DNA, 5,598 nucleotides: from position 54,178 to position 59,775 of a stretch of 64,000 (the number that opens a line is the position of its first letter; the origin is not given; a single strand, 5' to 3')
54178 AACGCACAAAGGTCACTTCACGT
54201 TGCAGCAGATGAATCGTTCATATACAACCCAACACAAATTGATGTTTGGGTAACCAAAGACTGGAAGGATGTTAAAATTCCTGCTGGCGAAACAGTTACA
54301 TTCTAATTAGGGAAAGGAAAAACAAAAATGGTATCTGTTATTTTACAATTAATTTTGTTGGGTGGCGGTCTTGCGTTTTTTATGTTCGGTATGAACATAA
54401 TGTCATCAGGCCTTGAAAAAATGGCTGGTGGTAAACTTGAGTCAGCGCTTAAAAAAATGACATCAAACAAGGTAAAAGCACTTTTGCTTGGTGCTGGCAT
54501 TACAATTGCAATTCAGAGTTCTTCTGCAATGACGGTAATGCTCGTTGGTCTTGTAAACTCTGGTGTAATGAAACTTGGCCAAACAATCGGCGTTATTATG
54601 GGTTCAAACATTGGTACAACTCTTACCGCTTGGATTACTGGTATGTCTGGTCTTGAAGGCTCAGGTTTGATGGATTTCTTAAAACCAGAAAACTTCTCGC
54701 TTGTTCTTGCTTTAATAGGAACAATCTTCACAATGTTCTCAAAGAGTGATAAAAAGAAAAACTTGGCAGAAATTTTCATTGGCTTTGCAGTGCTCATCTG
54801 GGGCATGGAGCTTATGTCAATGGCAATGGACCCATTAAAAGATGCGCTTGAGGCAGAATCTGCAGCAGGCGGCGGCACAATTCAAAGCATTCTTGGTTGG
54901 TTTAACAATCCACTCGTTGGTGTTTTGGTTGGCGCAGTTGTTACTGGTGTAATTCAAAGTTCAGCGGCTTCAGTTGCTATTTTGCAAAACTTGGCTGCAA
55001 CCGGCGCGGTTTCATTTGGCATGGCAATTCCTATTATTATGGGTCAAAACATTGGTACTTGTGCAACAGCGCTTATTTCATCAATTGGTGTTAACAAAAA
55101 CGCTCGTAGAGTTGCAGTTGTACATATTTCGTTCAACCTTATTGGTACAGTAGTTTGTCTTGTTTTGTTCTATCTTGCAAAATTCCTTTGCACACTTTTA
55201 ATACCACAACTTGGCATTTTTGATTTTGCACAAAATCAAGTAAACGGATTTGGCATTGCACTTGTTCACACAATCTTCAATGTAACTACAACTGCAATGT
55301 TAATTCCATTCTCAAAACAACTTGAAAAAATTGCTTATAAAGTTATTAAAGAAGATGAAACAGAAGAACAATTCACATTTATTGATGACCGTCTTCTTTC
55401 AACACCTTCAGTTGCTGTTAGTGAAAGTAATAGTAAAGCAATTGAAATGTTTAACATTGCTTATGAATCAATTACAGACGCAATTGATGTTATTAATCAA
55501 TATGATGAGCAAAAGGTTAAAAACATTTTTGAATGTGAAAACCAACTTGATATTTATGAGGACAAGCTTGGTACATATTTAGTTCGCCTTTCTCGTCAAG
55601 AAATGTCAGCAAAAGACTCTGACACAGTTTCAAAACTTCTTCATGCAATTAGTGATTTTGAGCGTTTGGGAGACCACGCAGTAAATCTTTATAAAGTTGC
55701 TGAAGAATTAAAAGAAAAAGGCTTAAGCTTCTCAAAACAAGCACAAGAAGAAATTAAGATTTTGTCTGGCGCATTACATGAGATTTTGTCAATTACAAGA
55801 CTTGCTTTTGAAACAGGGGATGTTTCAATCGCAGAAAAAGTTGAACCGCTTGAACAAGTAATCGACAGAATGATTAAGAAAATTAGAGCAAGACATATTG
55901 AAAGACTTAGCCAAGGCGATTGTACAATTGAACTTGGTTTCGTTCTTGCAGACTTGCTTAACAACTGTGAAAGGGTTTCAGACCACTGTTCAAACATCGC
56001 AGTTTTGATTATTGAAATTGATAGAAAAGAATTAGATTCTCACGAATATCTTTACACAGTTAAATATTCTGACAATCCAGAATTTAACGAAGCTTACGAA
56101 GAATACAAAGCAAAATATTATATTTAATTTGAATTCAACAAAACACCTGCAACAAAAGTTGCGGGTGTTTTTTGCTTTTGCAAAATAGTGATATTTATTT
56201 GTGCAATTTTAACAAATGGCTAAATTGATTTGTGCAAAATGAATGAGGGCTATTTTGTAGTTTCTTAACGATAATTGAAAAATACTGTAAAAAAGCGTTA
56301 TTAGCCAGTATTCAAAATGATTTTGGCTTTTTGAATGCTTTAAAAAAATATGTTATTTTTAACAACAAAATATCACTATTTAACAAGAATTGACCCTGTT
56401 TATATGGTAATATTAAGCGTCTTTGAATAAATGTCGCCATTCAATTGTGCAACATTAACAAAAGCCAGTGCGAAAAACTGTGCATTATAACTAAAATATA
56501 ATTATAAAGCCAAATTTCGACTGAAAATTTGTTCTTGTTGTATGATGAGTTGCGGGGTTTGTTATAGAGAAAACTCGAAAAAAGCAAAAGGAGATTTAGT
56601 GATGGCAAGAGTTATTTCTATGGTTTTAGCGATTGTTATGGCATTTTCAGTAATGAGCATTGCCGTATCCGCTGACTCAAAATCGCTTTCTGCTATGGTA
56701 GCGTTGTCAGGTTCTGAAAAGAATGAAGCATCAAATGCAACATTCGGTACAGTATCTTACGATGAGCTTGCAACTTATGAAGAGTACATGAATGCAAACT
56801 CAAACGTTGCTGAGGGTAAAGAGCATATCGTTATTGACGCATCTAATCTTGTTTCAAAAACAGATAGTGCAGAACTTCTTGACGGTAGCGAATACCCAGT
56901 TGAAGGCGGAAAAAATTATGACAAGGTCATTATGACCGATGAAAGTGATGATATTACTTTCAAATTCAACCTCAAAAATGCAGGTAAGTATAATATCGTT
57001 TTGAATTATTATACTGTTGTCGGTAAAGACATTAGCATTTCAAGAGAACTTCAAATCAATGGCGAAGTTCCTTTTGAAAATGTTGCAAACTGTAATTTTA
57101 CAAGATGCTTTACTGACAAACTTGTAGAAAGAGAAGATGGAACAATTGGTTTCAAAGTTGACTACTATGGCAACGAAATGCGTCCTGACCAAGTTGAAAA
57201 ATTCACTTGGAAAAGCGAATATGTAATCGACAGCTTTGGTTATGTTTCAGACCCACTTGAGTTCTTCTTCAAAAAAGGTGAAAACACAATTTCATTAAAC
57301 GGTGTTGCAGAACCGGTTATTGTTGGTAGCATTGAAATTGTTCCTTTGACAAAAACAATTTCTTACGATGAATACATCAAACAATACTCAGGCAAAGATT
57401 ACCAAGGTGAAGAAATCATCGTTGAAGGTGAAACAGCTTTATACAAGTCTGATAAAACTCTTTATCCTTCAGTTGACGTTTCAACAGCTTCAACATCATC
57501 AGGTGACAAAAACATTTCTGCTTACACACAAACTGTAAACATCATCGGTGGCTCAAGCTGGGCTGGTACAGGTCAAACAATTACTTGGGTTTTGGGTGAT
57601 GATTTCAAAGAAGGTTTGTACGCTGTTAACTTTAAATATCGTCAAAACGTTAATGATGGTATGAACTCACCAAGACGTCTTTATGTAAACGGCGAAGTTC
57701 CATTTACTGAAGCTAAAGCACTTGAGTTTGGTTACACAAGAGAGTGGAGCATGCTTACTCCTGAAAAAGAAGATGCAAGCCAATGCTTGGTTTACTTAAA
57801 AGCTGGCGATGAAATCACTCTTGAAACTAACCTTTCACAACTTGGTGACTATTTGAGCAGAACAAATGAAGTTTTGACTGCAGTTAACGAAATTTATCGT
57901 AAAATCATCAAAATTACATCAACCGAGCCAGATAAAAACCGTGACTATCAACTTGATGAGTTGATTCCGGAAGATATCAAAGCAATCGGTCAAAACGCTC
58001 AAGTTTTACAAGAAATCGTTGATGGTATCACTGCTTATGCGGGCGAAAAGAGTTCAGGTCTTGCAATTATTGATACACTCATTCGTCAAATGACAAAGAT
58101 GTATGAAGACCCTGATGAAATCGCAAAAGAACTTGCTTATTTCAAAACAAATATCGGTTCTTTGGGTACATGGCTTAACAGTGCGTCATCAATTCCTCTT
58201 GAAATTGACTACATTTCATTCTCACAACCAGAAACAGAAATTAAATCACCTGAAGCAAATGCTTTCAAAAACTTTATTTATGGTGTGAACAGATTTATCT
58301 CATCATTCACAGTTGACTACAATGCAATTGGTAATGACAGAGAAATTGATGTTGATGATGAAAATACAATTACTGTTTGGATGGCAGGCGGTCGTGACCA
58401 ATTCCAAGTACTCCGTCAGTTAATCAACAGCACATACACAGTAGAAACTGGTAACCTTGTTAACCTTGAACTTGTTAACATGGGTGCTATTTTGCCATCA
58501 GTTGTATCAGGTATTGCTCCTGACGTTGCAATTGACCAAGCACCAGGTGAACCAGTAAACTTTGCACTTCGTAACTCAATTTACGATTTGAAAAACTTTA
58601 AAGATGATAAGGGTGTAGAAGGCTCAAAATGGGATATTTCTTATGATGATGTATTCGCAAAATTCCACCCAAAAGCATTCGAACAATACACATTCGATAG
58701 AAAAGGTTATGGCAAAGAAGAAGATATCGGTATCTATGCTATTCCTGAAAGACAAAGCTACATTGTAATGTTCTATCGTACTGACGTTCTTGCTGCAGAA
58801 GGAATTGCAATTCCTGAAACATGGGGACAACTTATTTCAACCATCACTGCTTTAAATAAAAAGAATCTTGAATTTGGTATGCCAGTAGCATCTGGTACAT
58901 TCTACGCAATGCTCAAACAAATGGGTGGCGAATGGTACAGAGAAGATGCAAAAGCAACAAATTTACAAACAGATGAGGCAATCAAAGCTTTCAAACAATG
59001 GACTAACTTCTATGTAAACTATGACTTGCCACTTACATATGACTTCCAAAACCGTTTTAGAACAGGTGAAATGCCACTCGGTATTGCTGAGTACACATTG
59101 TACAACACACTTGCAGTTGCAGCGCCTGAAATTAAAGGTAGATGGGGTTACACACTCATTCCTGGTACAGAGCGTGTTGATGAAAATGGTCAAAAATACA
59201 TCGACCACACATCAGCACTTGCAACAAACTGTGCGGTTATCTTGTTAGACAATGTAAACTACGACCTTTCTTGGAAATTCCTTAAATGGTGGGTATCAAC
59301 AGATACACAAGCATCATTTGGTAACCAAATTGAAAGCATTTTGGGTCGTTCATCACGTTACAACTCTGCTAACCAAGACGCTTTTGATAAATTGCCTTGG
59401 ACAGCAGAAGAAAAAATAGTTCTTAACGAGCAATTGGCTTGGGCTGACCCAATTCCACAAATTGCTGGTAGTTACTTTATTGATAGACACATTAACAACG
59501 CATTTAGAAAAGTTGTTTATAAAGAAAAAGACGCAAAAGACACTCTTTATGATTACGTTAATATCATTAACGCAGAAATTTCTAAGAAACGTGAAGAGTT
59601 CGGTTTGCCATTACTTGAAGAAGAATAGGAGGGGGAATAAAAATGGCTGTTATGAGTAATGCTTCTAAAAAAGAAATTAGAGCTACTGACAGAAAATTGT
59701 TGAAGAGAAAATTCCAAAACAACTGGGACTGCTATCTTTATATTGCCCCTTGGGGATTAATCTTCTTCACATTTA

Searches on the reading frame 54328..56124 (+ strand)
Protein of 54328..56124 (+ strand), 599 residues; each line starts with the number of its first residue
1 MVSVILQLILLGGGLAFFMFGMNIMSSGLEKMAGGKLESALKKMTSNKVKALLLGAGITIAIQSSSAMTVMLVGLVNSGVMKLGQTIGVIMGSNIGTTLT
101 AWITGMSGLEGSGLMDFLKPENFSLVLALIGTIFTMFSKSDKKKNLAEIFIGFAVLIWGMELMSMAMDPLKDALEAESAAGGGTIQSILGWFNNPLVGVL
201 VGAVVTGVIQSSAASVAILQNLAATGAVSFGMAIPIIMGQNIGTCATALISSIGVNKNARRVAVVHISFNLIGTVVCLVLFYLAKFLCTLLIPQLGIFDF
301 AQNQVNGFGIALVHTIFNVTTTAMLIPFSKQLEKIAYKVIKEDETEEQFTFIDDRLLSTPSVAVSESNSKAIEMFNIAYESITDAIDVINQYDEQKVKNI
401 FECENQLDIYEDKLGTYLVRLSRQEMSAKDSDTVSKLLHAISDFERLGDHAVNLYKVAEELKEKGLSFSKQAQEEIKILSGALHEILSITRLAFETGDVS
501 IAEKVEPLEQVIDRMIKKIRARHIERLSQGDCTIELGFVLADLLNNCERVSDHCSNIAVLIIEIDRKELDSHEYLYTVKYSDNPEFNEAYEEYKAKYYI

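Call 70: search_protein_families(library=pfam, proteins=[window:54328-56124:+], max_evalue=0.00001)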
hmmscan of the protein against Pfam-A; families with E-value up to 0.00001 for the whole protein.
window:54328-56124:+ (599 aa): 2 families
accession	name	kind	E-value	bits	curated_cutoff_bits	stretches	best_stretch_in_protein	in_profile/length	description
PF02690.20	Na_Pi_cotrans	-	1.4e-60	203.7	29.1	2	17-164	1-136/137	Na+/Pi-cotransporter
PF01895.24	PhoU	-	7.4e-26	90.8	23.5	2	373-456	3-87/89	PhoU domain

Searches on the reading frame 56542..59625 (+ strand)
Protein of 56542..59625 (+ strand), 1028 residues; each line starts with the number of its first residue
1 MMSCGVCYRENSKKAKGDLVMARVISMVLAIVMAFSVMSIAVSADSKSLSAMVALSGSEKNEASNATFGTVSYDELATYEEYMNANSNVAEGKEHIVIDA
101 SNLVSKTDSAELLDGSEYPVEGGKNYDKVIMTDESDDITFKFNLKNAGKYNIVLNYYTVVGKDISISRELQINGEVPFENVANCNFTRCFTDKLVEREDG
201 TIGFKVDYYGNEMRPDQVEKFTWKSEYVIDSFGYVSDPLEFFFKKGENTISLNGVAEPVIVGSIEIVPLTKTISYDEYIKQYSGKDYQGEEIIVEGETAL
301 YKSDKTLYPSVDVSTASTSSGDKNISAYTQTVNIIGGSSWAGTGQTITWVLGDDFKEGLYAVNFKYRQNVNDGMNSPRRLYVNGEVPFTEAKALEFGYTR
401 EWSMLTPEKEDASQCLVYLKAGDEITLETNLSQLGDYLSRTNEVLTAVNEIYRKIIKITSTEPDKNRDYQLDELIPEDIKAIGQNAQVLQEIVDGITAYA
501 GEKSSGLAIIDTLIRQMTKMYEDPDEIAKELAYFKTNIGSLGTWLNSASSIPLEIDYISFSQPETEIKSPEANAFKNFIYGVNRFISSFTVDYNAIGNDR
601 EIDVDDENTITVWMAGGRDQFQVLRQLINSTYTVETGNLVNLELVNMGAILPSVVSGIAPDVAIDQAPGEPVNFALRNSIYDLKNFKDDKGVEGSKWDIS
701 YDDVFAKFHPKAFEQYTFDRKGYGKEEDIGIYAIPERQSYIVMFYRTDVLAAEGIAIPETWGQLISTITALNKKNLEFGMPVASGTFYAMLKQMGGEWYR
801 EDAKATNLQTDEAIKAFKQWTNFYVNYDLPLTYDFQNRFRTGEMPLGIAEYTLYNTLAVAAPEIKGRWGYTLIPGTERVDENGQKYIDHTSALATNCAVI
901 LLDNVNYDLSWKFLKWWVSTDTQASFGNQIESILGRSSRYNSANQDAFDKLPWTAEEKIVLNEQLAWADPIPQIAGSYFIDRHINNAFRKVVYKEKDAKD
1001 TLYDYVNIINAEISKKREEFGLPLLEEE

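Call 70: search_protein_families(library=pfam, proteins=[window:56542-59625:+], max_evalue=0.00001)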
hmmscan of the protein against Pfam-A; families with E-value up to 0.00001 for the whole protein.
window:56542-59625:+ (1028 aa): 2 families
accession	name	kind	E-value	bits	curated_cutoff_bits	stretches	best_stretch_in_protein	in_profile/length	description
PF01547.30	SBP_bac_1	-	3.2e-16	60.6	26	1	634-924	19-307/307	Bacterial extracellular solute-binding protein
PF13416.11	SBP_bac_8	-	2.4e-15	57.5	27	1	658-932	36-258/279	Bacterial extracellular solute-binding protein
